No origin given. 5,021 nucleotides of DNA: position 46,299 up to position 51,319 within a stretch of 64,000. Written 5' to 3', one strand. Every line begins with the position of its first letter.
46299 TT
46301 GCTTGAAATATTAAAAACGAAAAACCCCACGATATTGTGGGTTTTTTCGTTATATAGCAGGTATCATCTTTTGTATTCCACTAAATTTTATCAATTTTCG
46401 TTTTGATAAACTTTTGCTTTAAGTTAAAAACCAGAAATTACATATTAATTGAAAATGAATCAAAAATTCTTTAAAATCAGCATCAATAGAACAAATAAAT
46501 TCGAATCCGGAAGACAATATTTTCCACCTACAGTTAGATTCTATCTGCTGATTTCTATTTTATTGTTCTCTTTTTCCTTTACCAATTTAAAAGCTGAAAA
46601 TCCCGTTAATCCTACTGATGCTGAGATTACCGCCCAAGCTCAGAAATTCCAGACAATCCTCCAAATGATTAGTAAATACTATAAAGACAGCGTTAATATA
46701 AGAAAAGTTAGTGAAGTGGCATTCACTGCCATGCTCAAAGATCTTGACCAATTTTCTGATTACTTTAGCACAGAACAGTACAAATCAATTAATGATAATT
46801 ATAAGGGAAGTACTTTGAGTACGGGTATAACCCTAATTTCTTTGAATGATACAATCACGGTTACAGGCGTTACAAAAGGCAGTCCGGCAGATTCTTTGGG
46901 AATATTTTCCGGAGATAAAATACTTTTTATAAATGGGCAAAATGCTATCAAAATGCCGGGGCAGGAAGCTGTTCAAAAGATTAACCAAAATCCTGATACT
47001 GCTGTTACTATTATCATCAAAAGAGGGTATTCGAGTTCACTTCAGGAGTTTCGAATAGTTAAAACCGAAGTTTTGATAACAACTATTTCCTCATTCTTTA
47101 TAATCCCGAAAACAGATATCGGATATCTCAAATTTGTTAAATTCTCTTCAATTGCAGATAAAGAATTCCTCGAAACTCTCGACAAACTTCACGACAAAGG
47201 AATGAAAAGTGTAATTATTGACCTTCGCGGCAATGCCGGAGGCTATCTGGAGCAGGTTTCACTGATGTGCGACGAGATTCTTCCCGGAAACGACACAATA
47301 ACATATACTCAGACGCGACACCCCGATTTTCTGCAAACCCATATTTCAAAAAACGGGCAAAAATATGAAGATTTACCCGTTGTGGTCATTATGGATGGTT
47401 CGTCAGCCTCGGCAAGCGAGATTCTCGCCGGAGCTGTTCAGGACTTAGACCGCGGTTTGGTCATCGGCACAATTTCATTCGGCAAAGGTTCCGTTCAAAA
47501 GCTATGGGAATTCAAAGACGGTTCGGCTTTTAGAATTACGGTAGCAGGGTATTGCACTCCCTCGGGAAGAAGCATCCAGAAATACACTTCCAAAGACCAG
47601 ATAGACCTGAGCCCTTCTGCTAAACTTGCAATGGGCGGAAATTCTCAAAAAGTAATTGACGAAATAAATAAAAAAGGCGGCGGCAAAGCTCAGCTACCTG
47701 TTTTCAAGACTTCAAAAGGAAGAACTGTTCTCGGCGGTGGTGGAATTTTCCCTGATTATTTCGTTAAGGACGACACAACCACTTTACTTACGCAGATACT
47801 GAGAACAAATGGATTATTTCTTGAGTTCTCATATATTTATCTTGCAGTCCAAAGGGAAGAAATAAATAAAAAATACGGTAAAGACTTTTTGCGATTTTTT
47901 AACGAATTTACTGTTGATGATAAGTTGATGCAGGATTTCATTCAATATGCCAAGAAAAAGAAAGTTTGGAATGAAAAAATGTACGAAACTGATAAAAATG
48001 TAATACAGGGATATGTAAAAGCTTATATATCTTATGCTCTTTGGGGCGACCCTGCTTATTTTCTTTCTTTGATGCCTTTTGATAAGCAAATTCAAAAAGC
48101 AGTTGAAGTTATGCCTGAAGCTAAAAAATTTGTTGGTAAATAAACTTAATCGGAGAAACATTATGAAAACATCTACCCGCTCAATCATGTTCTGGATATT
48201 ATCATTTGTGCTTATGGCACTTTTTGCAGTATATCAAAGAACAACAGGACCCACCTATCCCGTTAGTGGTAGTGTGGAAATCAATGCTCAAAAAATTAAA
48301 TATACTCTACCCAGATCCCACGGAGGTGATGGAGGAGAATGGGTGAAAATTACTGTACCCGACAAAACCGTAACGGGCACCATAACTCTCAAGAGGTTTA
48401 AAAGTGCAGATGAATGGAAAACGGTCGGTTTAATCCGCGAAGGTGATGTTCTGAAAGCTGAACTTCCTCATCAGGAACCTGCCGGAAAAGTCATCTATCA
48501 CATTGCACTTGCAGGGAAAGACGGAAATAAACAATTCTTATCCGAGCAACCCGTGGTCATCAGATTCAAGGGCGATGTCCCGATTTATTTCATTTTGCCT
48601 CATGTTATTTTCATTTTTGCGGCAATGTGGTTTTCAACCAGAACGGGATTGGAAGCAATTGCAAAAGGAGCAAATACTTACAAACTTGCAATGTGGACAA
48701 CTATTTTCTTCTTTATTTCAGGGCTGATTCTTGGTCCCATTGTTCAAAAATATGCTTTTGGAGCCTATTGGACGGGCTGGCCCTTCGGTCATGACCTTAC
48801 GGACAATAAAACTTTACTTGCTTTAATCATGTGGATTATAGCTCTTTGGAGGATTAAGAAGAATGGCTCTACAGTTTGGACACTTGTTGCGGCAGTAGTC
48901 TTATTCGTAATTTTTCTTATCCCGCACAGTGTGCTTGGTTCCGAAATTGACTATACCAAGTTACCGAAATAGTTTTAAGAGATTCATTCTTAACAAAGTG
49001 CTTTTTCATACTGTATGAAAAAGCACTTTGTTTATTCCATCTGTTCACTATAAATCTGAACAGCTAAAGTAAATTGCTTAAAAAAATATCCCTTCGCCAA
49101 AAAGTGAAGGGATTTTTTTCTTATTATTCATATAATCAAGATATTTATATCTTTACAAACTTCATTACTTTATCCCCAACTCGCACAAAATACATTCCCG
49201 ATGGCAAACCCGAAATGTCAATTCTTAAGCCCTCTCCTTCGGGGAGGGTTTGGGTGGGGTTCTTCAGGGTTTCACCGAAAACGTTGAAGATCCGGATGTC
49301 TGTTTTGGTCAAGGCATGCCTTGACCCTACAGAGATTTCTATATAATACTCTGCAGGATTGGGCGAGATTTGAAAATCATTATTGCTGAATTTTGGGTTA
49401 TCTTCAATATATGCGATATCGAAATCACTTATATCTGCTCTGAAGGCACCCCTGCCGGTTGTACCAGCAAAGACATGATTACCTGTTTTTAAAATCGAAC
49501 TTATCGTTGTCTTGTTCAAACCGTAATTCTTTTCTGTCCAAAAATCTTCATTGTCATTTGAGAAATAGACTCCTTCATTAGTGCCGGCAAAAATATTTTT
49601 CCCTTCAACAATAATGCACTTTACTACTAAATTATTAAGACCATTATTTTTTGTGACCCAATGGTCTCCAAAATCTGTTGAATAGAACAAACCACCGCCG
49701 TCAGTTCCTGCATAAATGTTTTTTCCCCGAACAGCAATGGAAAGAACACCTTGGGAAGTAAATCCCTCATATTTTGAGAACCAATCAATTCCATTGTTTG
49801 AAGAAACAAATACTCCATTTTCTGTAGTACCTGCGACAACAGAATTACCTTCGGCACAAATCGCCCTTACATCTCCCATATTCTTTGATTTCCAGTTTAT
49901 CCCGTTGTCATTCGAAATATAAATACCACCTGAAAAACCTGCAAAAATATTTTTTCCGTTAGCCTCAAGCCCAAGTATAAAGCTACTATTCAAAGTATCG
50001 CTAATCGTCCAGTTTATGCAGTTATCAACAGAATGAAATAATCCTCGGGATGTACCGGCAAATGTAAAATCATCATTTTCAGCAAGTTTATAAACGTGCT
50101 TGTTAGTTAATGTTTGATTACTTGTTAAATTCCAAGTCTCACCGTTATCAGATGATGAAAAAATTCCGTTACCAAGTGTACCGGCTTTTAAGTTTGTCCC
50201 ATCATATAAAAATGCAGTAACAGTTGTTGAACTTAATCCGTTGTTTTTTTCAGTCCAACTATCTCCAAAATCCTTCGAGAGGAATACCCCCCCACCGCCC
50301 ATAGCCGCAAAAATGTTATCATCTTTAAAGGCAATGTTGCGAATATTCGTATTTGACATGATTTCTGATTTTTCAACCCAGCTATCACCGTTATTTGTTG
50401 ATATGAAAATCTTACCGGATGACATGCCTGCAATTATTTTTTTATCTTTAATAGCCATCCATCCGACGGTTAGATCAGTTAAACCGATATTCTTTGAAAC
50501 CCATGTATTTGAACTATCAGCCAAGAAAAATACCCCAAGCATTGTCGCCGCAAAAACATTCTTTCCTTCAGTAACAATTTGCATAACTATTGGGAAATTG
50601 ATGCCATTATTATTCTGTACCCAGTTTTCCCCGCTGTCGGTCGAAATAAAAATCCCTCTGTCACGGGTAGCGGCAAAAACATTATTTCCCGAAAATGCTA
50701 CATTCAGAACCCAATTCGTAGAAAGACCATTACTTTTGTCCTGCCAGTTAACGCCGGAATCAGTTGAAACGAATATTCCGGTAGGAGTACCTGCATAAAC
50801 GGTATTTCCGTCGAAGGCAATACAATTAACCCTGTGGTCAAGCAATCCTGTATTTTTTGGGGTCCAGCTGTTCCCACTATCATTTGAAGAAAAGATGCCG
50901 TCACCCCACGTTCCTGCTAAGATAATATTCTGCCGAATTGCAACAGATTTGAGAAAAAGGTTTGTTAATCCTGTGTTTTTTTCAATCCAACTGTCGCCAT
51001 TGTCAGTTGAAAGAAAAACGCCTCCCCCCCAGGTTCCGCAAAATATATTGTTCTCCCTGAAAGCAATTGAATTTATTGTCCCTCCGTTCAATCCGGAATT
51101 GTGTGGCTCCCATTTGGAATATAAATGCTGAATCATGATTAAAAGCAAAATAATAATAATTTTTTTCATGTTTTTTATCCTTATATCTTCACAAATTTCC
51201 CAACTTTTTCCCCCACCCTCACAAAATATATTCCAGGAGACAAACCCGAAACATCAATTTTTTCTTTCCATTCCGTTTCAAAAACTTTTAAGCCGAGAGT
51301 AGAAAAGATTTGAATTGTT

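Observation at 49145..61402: T9SS cargo island: six proteins with type-A C-terminal sorting domains, plus two FISUMP-domain proteins.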

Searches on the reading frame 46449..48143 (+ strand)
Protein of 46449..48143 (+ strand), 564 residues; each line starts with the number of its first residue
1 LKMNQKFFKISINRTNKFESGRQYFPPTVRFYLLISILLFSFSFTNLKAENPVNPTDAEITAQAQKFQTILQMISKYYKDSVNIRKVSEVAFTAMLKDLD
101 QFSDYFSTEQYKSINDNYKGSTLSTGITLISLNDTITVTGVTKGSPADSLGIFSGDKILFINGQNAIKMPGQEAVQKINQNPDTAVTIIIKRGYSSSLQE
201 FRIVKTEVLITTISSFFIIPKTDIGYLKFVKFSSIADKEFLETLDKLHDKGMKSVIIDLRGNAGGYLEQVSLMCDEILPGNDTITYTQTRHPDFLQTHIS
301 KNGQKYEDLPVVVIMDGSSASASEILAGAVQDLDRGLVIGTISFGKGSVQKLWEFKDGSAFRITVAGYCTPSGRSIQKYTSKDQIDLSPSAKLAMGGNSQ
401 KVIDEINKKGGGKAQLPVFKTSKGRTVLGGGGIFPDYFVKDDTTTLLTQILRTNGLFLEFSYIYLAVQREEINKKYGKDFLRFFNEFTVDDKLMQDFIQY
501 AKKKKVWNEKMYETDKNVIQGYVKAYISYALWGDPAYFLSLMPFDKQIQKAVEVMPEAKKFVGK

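Call 13: find_related_loci(query=window:46449-48143:+, collection=genome_contigs, flank=10000)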
Query window:46449-48143:+ (564 aa) in genome_contigs; peptide patterns used: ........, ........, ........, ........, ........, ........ (x = any residue, [..] = any of these).
43 stretches matched a pattern; 1 encode a relative of the query (tblastn E <= 1e-3); 1 distinct loci.
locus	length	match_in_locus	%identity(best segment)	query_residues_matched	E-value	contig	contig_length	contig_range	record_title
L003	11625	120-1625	36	60-562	3e-92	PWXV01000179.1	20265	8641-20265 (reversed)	MAG: Ignavibacteriales bacterium isolate T3Sed10_11 T3-Sed10-C4740, whole genome shotgun sequence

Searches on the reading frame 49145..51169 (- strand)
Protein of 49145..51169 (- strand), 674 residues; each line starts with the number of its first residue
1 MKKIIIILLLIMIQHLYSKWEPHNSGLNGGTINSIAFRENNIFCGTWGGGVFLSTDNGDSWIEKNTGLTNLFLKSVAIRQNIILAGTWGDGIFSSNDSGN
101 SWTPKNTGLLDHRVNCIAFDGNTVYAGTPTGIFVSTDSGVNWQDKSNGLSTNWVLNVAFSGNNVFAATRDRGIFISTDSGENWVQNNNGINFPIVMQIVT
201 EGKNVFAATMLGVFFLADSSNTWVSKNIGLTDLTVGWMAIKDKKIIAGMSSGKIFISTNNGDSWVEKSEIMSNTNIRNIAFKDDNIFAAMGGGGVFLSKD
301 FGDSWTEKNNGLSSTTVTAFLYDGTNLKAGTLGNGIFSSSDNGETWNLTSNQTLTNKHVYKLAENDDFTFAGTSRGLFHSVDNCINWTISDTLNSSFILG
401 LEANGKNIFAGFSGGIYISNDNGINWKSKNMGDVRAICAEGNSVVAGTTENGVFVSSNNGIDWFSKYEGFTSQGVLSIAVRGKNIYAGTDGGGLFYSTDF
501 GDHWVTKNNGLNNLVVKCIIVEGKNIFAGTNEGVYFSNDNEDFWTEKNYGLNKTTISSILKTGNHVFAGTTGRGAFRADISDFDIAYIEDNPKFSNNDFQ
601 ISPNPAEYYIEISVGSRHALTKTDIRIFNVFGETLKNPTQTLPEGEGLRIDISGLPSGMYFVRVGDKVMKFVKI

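Call 3: search_protein_families(library=pfam, proteins=[window:49145-51169:-], max_evalue=0.01)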
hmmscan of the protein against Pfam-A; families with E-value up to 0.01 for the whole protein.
window:49145-51169:- (674 aa): 4 families
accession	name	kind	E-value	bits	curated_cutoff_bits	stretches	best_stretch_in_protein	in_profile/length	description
PF15902.12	Sortilin-Vps10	-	3.2e-17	62.9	33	2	132-186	3-60/446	Sortilin, neurotensin receptor 3,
PF18962.6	Por_Secre_tail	-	3.4e-10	40.5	27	1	601-668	1-66/75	Secretion system C-terminal sorting domain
PF02012.26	BNR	-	1.7e-08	33.6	27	0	417-427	1-11/12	BNR/Asp-box repeat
PF19755.4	DUF6242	-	6.8e-08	33.1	29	0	424-504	128-217/217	Domain of unknown function (DUF6242)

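Call 4: search_protein_families(library=ncbifam, proteins=[window:49145-51169:-], max_evalue=0.01)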
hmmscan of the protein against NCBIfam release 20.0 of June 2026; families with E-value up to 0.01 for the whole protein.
window:49145-51169:- (674 aa): 2 families
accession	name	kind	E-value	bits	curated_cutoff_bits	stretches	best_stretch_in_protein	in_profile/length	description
NF045728.1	glycosyl_F510_1955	equivalog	5.8e-44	150.2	175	6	128-225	70-172/246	F510_1955 family glycosylhydrolase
TIGR04183.1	Por_Secre_tail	domain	2.1e-07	30.8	23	1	601-672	1-70/72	T9SS type A sorting domain-containing protein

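Call 71: search_solved_structures(query=window:49145-51169:-, max_evalue=0.00001)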
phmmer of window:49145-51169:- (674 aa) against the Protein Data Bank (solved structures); distinct sequences matched with E-value up to 0.00001: 1.
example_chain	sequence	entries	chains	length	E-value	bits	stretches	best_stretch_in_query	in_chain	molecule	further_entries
3b7f_A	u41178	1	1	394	7e-06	27.8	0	127-192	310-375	Glycosyl hydrolase, BNR repeat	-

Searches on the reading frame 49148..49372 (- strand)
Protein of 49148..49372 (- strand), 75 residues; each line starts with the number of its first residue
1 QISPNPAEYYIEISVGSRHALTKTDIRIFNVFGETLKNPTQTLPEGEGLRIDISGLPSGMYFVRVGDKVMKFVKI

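Call 59: find_homologous_proteins(query=window:49148-49372:-, max_evalue=0.001)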
Query window:49148-49372:-: no candidate shares three 5-residue words with the query. No homologue found.
